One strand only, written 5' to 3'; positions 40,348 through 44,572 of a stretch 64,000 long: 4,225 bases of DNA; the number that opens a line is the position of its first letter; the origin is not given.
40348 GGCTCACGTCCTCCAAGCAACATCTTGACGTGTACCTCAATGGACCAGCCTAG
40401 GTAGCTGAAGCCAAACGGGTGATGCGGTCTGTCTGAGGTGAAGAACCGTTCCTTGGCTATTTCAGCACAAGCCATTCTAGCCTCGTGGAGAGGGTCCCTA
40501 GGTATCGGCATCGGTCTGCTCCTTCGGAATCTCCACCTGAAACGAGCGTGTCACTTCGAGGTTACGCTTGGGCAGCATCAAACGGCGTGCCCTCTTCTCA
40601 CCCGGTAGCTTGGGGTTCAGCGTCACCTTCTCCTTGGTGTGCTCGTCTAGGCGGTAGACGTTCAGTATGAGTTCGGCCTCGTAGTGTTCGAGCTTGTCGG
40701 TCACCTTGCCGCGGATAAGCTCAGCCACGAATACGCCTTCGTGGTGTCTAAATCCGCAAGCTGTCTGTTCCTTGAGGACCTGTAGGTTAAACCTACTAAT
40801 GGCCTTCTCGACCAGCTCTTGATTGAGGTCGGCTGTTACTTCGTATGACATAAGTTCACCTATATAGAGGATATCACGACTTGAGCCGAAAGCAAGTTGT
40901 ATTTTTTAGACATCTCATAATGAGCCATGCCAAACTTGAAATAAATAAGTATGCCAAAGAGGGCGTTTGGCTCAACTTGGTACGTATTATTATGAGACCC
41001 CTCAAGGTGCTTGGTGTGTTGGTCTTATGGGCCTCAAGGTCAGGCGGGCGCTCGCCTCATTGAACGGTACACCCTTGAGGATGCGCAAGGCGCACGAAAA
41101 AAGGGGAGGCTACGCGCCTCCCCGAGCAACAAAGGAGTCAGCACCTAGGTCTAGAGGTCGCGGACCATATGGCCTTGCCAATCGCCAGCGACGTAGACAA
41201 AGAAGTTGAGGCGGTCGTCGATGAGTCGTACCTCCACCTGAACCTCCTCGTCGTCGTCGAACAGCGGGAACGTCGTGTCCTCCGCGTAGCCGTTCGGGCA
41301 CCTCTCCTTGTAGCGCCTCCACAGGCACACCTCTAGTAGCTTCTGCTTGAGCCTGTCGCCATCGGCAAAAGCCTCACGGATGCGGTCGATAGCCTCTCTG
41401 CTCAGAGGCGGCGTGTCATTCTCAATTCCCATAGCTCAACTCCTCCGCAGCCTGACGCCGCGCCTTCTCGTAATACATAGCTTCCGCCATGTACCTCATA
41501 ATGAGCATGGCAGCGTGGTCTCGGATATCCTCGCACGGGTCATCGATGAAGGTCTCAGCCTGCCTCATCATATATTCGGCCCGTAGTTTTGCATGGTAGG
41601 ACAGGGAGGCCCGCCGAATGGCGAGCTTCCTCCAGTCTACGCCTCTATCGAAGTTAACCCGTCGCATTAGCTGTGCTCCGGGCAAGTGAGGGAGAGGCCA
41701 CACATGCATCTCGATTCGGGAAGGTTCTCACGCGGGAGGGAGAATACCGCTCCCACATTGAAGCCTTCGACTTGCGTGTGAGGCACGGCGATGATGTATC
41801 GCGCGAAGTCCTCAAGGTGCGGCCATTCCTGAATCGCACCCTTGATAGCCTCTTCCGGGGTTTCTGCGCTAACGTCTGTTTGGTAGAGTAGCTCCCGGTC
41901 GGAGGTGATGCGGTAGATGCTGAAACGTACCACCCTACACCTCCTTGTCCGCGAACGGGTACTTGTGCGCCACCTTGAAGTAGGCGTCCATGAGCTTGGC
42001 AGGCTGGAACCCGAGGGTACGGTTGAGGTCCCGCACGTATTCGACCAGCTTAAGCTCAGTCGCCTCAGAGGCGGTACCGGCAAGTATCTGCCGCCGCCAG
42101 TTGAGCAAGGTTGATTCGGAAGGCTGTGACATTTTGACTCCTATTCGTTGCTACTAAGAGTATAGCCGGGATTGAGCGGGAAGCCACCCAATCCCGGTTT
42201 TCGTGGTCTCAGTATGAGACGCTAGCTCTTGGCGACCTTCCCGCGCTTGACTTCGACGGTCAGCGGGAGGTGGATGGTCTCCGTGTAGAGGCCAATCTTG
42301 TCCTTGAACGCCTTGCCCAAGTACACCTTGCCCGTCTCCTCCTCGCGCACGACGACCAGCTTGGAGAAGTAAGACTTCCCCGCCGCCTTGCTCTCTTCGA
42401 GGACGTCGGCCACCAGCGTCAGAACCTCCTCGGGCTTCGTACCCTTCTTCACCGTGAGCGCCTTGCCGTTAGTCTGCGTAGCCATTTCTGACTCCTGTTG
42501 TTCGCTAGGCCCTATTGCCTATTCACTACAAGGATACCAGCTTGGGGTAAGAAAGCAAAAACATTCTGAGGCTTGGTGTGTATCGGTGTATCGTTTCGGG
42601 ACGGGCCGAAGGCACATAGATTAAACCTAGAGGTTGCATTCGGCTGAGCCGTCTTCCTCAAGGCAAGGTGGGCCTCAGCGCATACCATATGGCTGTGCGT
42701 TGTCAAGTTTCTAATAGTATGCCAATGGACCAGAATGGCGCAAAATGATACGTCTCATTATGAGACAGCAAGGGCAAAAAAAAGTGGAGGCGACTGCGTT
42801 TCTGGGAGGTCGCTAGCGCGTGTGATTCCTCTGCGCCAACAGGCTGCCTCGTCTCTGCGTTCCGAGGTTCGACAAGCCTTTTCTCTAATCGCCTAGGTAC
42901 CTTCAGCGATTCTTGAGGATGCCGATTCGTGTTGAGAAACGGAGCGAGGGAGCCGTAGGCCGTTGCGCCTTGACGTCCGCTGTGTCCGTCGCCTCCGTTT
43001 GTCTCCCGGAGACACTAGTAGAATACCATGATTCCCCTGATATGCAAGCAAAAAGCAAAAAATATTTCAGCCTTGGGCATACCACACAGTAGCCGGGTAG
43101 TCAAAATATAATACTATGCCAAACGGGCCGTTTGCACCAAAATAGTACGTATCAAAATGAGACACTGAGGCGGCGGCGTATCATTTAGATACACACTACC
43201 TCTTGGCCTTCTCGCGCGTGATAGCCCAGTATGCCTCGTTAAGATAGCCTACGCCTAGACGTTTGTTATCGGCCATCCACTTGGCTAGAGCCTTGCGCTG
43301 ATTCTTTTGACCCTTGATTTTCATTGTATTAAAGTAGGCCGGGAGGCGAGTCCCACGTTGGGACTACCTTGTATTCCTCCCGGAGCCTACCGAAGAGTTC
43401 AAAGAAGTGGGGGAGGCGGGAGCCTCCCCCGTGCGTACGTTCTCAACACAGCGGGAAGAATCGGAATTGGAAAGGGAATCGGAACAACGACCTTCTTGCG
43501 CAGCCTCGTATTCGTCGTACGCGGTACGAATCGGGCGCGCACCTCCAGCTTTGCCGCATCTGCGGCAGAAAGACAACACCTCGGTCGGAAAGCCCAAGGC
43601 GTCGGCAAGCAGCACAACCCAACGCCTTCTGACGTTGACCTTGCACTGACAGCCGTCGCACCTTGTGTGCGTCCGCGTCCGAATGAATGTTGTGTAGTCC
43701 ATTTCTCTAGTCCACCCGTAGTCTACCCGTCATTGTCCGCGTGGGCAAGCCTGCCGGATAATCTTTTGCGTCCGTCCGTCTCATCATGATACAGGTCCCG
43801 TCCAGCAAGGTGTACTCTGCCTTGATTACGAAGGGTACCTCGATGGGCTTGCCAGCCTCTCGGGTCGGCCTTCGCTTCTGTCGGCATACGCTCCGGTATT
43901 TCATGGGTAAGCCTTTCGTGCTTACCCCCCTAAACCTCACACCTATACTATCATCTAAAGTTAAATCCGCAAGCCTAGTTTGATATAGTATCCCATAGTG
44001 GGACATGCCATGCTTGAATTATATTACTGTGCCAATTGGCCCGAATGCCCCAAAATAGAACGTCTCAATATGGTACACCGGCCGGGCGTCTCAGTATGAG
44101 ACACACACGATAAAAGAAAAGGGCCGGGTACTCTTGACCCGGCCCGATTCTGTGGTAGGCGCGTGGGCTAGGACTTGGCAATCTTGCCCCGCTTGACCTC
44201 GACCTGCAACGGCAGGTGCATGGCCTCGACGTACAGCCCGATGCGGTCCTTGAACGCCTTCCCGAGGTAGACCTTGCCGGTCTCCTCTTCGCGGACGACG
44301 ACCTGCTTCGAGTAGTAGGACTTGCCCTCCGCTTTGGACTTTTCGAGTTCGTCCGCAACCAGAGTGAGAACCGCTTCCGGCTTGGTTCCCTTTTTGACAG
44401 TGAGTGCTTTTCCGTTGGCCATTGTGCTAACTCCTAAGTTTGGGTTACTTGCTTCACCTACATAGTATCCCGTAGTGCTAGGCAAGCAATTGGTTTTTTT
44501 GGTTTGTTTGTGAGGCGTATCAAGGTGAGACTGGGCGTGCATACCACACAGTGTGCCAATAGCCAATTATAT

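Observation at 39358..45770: Family of about 8 conserved 50-60-bp intergenic elements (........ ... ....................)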

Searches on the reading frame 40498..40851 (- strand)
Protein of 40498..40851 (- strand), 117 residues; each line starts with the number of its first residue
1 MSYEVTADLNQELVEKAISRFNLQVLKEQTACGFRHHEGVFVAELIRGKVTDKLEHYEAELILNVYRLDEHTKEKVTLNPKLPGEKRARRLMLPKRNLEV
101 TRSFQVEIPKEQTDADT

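Call 27: search_protein_families(library=pfam, proteins=[window:40498-40851:-], max_evalue=1)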
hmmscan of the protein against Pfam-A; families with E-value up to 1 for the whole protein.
window:40498-40851:- (117 aa): 1 family
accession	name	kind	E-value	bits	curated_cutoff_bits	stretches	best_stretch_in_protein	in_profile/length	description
PF08148.17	DSHCT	-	0.13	12.4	22.7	1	27-87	7-67/172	DSHCT (NUC185) domain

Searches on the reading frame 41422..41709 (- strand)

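Call 27: search_protein_families(library=pfam, proteins=[window:41422-41709:-], max_evalue=1)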
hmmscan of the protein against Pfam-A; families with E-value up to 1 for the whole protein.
window:41422-41709:- (95 aa): 1 family
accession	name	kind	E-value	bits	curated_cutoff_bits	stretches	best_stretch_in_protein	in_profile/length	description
PF20635.2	SMN_YG-box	-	0.032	14.4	21.3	1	53-94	23-65/71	Survival Motor Neuron, YG-box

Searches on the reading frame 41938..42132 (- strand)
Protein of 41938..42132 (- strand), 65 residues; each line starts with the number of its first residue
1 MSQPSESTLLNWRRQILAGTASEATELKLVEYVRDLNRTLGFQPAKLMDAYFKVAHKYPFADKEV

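Call 27: search_protein_families(library=pfam, proteins=[window:41938-42132:-], max_evalue=1)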
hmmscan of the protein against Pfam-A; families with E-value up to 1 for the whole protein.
seq(65 aa): 2 families
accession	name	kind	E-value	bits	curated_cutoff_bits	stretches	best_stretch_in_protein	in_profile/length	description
PF01527.26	HTH_Tnp_1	-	0.15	12.7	24.1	1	5-27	36-58/75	Transposase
PF18287.6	Hfx_Cass5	-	0.25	12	25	1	4-23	47-66/77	Integron Cassette Protein Hfx_Cass5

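Call 28: search_protein_families(library=phrogs, proteins=[window:41938-42132:-], max_evalue=0.1)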
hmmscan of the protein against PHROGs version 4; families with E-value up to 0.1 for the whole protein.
seq(65 aa): 0 families

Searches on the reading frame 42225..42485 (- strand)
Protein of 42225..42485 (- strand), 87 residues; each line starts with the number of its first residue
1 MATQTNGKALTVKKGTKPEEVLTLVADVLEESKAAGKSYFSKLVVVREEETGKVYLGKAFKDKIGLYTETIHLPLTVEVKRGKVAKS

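Call 51: find_homologous_proteins(query=window:42225-42485:-)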
Query window:42225-42485:- (87 aa): 6 proteins with E <= 0.001 among 10 candidates.
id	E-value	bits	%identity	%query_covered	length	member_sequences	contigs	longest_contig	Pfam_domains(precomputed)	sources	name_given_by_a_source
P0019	2.4e-46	172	100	100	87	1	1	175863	-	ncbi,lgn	-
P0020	4.7e-36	140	84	95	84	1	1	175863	-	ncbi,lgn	-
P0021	1.4e-32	129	80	95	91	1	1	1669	-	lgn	-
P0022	2.5e-30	121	77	95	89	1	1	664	-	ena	-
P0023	3.0e-30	121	75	100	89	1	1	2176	-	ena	-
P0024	1.8e-25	106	62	98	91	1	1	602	-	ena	-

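Call 53: find_encoding_contigs(protein=P0019, flank=10000, max_places=3)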
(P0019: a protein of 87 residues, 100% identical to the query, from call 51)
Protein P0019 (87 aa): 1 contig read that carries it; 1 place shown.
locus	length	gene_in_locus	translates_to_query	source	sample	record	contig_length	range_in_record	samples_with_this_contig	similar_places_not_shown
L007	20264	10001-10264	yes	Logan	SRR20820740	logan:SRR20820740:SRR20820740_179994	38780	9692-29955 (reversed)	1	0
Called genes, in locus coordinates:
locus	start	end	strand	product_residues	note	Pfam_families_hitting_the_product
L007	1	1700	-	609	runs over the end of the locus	PF03354:TerL_ATPase (weak), PF17289:Terminase_6C (weak)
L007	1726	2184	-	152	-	PF02732:ERCC4 (weak)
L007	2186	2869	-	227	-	PF00092:VWA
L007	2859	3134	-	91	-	-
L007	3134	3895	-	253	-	-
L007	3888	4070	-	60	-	-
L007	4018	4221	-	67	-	-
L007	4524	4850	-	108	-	-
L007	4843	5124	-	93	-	-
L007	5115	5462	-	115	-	-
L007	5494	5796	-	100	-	-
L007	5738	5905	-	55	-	-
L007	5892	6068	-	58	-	-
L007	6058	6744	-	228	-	-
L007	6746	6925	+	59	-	-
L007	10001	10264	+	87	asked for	-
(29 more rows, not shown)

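Call 54: list_cluster_members(proteins=[P0019, P0001])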
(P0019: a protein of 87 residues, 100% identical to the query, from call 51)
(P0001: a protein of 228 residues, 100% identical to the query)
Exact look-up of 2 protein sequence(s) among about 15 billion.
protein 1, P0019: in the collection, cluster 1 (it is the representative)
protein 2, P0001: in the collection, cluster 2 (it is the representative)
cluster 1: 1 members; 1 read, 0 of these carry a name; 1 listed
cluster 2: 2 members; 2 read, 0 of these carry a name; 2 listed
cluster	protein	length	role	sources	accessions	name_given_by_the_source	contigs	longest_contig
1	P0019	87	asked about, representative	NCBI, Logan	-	-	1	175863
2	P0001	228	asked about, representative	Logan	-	-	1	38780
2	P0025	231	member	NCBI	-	-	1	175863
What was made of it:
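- The genome is about 176 kb and two thirds of it was not seen (calls 51, 54).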

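Call 66: predict_structure(alignment_id=A4)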
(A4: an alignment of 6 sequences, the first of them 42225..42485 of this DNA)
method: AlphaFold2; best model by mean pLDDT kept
length: 87 residues; sequences in the alignment: 6
mean_pLDDT: 58.9   pTM: 0.50
mean pLDDT of the five models: 58.9, 58.7, 58.1, 57.4, 56.3
residues with pLDDT >= 90: 0; 70-90: 25; 50-70: 37; < 50: 25
segments of 3 or more residues with pLDDT < 50: 1-7, 70-87
pLDDT, mean of each block of 10 residues (from residue 1): 43 72 73 63 68 69 60 38 39
secondary structure, 60 per line:
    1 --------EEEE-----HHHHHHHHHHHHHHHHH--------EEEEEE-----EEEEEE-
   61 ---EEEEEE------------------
elements in order: E9-12 H18-34 E43-48 E54-59 E64-69

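Call 69: fold_search(model_id=the predicted structure, library=pdb)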
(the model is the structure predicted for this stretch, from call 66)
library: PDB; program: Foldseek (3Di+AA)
matches with E <= 10: 808; with E <= 0.001: 0
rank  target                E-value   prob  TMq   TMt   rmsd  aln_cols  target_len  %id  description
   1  8fmw_W                1.2e-01  0.66  0.35  0.32   8.2        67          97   19  The structure of a hibernating ribosome in the Lyme disease pathogen (released 2023-11-08)
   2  7mph_A                1.7e-01  0.82  0.40  0.39   3.4        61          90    8  GRB2 SH2 Domain with Compound 7 (released 2021-09-22)
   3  8uu7_w                1.7e-01  0.18  0.22  0.20   8.2        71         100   13  Cryo-EM structure of the Listeria innocua 70S ribosome in complex with HflXr, HPF, and E-site tRNA (structure II-B) (released 2024-02-28)
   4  1n3g_MODEL_1_A        2.1e-01  0.25  0.27  0.23   8.0        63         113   10  Solution structure of the ribosome-associated cold shock response protein Yfia of Escherichia coli (released 2003-01-28)
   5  5ngm_Av               2.2e-01  0.66  0.36  0.22   3.7        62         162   19  2.9S structure of the 70S ribosome composing the S. aureus 100S complex (released 2017-10-04)
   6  4v4g_Aa               2.6e-01  0.13  0.22  0.22   7.5        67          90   10  Crystal structure of five 70s ribosomes from Escherichia Coli in complex with protein Y. (released 2014-07-09)
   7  1l4s_MODEL_1_A        2.6e-01  0.13  0.22  0.20   7.5        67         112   10  Solution structure of ribosome associated factor Y (released 2002-12-04)
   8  9n73_SM               2.6e-01  0.11  0.21  0.11   8.7        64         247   12  SSU processome maturation and disassembly, State G (released 2025-10-29)
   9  7sa7_B                2.7e-01  0.63  0.38  0.16   4.3        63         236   16  Crystal structure of the apo SH2 domains of Syk (released 2021-10-13)
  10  5nd8_v                2.9e-01  0.38  0.31  0.28   7.7        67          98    7  Hibernating ribosome from Staphylococcus aureus (Unrotated state) (released 2017-06-28)
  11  4v8i_AY               2.9e-01  0.30  0.29  0.27   6.9        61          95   11  Crystal structure of YfiA bound to the 70S ribosome. (released 2014-07-09)
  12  5nko_MODEL_1_A        3.1e-01  0.54  0.34  0.44   3.7        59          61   20  Solution structure of the C-terminal domain of S. aureus Hibernating Promoting Factor (CTD-SaHPF) (released 2017-07-05)
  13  7m4z_v                3.1e-01  0.41  0.33  0.29   7.7        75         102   15  A. baumannii Ribosome-Eravacycline complex: hpf-bound 70S (released 2021-05-19)
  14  6ich                  3.5e-01  0.60  0.37  0.35   3.8        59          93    8  Grb2 SH2 domain in domain swapped dimer form (released 2019-07-17)
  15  6h4n_x                3.5e-01  0.28  0.28  0.26   7.5        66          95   11  Structure of a hibernating 100S ribosome reveals an inactive conformation of the ribosomal protein S1 - 70S Hibernatin (released 2018-09-05)
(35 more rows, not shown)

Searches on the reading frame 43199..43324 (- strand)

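Call 27: search_protein_families(library=pfam, proteins=[window:43199-43324:-], max_evalue=1)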
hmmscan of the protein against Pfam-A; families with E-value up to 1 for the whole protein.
seq(42 aa): 0 families

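Call 28: search_protein_families(library=phrogs, proteins=[window:43199-43324:-], max_evalue=0.1)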
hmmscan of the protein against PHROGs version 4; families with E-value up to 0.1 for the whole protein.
seq(42 aa): 1 family
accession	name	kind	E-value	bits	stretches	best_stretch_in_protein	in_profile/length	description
phrog_22714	-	unknown function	0.0036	18.1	1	9-25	14-29/39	-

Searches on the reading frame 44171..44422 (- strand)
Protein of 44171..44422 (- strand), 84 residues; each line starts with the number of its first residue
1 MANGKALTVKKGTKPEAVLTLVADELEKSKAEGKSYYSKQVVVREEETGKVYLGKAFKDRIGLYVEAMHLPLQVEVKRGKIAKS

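Call 27: search_protein_families(library=pfam, proteins=[window:44171-44422:-], max_evalue=1)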
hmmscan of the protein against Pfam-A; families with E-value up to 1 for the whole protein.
seq(84 aa): 1 family
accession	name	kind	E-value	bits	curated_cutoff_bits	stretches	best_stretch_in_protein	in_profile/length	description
PF20731.2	RE_NgoFVII_C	-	0.063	13.7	23.8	1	19-67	65-110/131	NgoFVII C-terminal B3-like DNA-binding domain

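Call 28: search_protein_families(library=phrogs, proteins=[window:44171-44422:-], max_evalue=0.1)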
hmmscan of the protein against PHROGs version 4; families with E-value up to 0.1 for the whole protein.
seq(84 aa): 0 families
